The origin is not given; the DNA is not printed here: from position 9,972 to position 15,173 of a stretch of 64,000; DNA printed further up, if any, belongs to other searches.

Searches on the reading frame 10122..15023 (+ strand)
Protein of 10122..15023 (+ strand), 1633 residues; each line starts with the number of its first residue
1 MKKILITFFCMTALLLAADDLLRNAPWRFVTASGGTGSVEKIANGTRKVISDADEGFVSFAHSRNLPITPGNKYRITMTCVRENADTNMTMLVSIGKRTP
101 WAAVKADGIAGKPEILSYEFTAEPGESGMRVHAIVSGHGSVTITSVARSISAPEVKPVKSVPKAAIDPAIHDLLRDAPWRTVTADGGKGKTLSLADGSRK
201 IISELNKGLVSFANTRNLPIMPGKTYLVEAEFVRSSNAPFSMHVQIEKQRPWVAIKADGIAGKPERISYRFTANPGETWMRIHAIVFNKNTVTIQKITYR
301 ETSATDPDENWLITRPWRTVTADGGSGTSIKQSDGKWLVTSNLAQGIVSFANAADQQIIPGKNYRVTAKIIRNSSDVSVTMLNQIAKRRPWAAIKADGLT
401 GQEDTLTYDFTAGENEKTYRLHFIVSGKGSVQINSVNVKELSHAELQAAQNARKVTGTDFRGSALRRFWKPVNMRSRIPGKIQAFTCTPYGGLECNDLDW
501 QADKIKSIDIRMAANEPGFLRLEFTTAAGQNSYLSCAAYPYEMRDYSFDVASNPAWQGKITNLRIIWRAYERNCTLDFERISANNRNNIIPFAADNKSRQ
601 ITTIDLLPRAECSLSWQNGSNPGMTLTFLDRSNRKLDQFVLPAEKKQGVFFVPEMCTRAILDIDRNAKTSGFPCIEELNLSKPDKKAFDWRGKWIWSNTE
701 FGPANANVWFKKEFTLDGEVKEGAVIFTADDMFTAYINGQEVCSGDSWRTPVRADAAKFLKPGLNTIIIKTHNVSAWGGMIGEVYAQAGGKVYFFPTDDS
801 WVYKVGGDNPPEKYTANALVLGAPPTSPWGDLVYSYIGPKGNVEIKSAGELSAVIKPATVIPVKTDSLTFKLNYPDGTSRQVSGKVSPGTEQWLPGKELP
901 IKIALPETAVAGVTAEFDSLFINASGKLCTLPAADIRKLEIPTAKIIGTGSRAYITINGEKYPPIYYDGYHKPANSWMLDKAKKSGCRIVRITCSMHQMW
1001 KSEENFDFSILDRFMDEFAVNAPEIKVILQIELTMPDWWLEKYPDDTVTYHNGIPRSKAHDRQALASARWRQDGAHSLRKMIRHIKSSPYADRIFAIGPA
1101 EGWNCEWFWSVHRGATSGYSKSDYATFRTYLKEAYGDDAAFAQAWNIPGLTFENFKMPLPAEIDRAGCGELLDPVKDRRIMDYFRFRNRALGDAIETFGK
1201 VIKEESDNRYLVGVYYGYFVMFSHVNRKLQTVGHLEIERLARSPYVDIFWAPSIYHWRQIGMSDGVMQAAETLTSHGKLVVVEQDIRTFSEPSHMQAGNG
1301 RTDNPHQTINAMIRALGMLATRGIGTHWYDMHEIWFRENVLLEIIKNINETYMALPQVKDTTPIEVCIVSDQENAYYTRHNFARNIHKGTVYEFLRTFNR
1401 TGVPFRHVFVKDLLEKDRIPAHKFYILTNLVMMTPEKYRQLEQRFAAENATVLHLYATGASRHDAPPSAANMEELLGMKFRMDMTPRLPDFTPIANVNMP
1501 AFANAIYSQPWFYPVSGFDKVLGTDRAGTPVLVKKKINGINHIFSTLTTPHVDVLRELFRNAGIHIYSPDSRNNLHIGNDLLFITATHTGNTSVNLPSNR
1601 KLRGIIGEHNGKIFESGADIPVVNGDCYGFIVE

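Call 6: search_protein_families(library=pfam, proteins=[window:10122-15023:+], max_evalue=0.001)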
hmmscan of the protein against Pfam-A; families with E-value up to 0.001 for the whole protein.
window:10122-15023:+ (1633 aa): 2 families
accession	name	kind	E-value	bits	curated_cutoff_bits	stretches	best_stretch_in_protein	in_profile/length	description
PF02449.21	Glyco_hydro_42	-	8.1e-13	48.9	21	1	979-1218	16-240/376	Beta-galactosidase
PF02837.24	Glyco_hydro_2_N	-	5.8e-06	26.8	28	1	701-775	59-137/169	Glycosyl hydrolases family 2, sugar binding domain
